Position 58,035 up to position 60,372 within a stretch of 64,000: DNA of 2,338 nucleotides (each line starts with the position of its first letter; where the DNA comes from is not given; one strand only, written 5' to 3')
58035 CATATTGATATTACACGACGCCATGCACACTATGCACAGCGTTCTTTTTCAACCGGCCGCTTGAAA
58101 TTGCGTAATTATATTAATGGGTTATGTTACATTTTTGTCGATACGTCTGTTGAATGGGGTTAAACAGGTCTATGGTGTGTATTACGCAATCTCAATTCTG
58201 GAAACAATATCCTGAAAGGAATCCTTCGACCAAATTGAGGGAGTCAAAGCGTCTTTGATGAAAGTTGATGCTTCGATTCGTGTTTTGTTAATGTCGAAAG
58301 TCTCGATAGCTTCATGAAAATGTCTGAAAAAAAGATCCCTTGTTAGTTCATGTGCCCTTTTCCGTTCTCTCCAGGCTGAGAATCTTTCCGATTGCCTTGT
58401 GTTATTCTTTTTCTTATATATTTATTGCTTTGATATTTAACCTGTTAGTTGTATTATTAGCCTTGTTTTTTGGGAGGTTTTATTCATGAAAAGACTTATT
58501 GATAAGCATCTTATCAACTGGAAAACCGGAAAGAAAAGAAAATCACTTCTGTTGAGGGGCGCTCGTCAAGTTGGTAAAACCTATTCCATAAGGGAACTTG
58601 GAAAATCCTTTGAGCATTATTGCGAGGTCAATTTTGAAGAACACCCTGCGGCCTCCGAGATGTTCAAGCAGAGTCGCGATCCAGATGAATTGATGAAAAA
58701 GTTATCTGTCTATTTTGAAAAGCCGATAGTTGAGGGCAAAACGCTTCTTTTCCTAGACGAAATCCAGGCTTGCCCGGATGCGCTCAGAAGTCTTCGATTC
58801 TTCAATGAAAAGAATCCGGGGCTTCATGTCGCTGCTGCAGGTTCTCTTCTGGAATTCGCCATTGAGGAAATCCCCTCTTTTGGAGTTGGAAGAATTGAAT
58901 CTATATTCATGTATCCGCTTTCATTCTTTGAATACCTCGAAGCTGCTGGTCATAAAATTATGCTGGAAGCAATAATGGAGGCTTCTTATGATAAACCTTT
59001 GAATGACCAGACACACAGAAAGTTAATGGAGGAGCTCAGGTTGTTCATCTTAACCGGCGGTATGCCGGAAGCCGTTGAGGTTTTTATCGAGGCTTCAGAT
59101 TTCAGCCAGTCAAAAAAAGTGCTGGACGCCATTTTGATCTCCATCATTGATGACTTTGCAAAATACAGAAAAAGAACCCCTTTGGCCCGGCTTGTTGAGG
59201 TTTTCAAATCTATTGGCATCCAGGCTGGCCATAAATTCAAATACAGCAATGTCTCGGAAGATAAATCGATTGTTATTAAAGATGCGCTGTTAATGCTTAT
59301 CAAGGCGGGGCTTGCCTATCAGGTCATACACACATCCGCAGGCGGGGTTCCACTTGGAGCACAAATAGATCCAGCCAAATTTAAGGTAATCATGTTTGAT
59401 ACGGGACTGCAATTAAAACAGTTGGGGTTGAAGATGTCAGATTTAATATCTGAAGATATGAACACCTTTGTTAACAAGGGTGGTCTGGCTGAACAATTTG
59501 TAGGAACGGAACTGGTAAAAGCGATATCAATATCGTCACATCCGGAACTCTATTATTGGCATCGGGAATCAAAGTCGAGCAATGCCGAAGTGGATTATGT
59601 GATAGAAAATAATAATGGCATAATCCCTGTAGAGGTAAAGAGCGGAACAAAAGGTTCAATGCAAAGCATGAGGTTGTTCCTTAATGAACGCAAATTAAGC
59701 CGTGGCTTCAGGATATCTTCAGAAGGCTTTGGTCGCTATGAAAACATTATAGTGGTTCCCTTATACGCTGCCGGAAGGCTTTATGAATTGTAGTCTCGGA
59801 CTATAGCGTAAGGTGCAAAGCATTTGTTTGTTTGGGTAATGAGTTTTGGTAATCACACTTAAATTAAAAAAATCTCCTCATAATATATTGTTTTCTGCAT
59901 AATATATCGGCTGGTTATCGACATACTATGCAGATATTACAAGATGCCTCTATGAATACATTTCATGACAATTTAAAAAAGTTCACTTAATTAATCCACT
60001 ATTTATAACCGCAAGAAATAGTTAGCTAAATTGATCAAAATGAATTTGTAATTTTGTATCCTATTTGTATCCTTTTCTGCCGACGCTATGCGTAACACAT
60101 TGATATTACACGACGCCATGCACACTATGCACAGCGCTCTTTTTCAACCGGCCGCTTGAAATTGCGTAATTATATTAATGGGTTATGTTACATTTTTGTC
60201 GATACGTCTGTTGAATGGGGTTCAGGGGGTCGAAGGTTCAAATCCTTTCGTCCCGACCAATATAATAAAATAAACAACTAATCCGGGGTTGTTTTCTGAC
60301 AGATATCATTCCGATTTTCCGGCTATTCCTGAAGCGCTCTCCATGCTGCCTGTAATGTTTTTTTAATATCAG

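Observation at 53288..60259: Direct-repeat family bracketing each DUF4143 ATPase gene, better conserved than the genes themselves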

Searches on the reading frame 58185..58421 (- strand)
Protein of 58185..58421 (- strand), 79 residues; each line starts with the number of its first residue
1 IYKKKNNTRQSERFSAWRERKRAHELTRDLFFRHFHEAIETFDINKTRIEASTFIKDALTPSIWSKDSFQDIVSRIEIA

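Call 69: search_protein_families(library=pfam, proteins=[window:58185-58421:-], max_evalue=10)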
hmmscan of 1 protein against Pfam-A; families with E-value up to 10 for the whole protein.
seq(79 aa): 0 families

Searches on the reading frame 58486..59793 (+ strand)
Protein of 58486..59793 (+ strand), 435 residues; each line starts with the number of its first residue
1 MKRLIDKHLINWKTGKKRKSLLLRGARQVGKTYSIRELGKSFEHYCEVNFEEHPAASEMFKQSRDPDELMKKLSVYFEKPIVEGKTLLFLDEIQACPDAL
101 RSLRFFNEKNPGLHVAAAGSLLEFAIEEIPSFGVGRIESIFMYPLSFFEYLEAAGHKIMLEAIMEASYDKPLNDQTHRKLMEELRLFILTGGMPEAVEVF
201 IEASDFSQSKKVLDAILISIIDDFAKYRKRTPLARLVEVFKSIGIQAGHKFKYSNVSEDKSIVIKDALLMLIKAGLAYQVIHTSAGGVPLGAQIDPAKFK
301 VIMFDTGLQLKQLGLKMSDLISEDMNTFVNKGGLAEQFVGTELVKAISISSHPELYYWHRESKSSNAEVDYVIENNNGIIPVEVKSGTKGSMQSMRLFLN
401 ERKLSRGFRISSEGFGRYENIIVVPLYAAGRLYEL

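Call 11: search_protein_families(library=pfam, proteins=[window:58486-59793:+])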
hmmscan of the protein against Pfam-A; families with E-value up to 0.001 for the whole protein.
window:58486-59793:+ (435 aa): 2 families
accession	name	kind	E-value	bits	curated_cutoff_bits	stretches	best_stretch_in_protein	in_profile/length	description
PF13635.12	DUF4143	-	6.1e-27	94.8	28.1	1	222-387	2-160/160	Domain of unknown function (DUF4143)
PF13173.12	AAA_14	-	7.7e-25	87.8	27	1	18-151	2-129/129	AAA domain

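Call 34: find_encoding_contigs(protein=window:58486-59793:+, flank=10000, max_places=6)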
Protein window:58486-59793:+ (435 aa): no gene with exactly this product is on record in the collection.

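Call 40: search_protein_families(library=padloc, proteins=[window:58486-59793:+], max_evalue=0.001)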
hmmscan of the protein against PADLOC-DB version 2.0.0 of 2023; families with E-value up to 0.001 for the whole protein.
window:58486-59793:+ (435 aa): 7 families
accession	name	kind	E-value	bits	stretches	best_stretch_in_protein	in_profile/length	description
PDLC04786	PDC-S01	-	7.7e-135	448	1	1-432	3-432/439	-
PDLC04788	PDC-S01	-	1e-128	428.1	1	1-427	1-432/448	-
PDLC04792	PDC-S01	-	1.1e-88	295.8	1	1-432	2-433/452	-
PDLC04790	PDC-S01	-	9.8e-29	98.3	1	17-396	26-377/422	-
PDLC04789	PDC-S01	-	6.5e-25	85.9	1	14-401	13-355/375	-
PDLC04787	PDC-S01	-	4e-20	70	1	16-310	25-301/412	-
PDLC04791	PDC-S01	-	3.3e-16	57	1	323-415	293-380/395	-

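Call 45: find_homologous_proteins(query=window:58486-59793:+, max_evalue=1e-100)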
Query window:58486-59793:+ (435 aa): 4813 proteins with E <= 1e-100 among 8000 candidates; the best 120 are listed.
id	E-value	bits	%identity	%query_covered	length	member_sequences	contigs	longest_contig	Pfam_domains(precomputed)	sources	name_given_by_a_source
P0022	8.9e-284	959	100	100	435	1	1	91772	PF13173.13,PF13635.13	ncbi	-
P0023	4.0e-163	561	58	100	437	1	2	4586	PF13173.13,PF13635.13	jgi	jgi:predicted AAA+ superfamily ATPase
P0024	7.8e-163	560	57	100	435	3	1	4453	PF13173.13,PF13635.13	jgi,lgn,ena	-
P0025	1.8e-162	559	57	100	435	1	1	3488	PF13173.13,PF13635.13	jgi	jgi:predicted AAA+ superfamily ATPase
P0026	2.5e-162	559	58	100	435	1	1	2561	PF13173.13,PF13635.13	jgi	-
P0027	5.4e-162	558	57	100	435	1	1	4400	PF13173.13,PF13635.13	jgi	-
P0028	2.1e-161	556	57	100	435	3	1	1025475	PF13173.13,PF13635.13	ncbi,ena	-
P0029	5.7e-161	554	58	100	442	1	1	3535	PF13173.13,PF13635.13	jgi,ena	-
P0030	6.1e-161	554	57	100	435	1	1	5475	PF13173.13,PF13635.13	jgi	jgi:predicted AAA+ superfamily ATPase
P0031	6.2e-161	554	57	100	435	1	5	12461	PF13173.13,PF13635.13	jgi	jgi:predicted AAA+ superfamily ATPase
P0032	6.4e-161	554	57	99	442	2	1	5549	PF13173.13,PF13635.13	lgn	-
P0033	1.3e-160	553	57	100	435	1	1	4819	PF13173.13,PF13635.13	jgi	jgi:predicted AAA+ superfamily ATPase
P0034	1.5e-160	553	58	100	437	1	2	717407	PF13173.13,PF13635.13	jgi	jgi:uncharacterized protein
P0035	2.1e-160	552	57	100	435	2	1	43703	PF13173.13,PF13635.13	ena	-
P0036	3.8e-160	552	56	100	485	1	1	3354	PF13173.13,PF13635.13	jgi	-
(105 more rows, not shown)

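Call 46: find_encoding_contigs(protein=P0022, flank=10000, max_places=3)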
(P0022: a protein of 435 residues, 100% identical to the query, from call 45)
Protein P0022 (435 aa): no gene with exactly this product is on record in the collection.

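Call 48: find_encoding_contigs(protein=P0145, flank=10000, max_places=3)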
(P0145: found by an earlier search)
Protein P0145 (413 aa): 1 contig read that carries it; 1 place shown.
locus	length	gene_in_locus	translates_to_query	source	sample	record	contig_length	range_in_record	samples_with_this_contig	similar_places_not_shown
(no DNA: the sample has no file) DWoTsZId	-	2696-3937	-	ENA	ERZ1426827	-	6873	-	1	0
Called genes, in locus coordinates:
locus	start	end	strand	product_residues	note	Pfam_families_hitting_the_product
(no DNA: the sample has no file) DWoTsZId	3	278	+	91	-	?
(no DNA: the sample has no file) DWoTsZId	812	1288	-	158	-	-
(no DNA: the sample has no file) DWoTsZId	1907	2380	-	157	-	PF07804:HipA_C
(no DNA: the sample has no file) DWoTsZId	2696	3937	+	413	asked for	PF13173:AAA_14, PF13635:DUF4143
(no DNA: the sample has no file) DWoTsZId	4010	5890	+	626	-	PF08378:NERD (weak), PF00580:UvrD-helicase (faint), PF13245:AAA_19 (faint), PF13361:UvrD_C, PF13538:UvrD_C_2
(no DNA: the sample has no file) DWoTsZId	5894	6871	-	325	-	?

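Call 49: find_encoding_contigs(protein=P0150, flank=10000, max_places=3)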
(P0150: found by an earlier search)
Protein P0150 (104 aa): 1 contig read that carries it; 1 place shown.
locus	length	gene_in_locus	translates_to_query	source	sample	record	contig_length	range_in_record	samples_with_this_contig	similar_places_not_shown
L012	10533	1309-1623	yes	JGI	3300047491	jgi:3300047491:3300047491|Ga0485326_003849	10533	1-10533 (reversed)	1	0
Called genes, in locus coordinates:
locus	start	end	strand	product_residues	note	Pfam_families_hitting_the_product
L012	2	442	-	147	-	?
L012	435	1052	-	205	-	-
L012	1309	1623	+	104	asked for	-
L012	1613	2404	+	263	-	-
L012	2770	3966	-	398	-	PF00905:Transpeptidase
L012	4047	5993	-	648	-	PF00989:PAS (weak), PF13188:PAS_8 (weak), PF13426:PAS_9 (weak), PF01590:GAF, PF13185:GAF_2, PF13492:GAF_3, PF00512:HisKA, PF02518:HATPase_c, +2 more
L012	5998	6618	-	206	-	PF13483:Lactamase_B_3, PF12706:Lactamase_B_2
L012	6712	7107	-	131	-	-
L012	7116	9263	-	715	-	PF02629:CoA_binding, PF13380:CoA_binding_2, PF13607:Succ_CoA_lig, PF13549:ATP-grasp_5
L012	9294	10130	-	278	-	PF02698:DUF218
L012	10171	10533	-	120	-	?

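Call 98: find_encoding_contigs(protein=P0149, flank=5000, max_places=3)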
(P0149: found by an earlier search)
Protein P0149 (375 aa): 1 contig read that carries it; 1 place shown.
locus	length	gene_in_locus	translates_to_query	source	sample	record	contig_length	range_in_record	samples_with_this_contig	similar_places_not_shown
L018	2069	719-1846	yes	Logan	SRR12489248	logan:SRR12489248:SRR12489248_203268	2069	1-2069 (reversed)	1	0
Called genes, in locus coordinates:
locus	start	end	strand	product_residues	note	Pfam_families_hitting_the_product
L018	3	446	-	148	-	?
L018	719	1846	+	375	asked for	-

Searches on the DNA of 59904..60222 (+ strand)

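Call 96: search_dna_similar(query=window:59904-60222:+, collection=phages, mode=distant, max_evalue=0.01)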
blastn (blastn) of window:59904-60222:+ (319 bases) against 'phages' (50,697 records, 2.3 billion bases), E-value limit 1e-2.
No match.

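Call 97: search_dna_similar(query=window:59904-60222:+, collection=plasmids, mode=distant, max_evalue=0.01)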
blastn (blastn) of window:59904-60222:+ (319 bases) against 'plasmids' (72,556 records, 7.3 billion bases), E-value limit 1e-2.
No match.
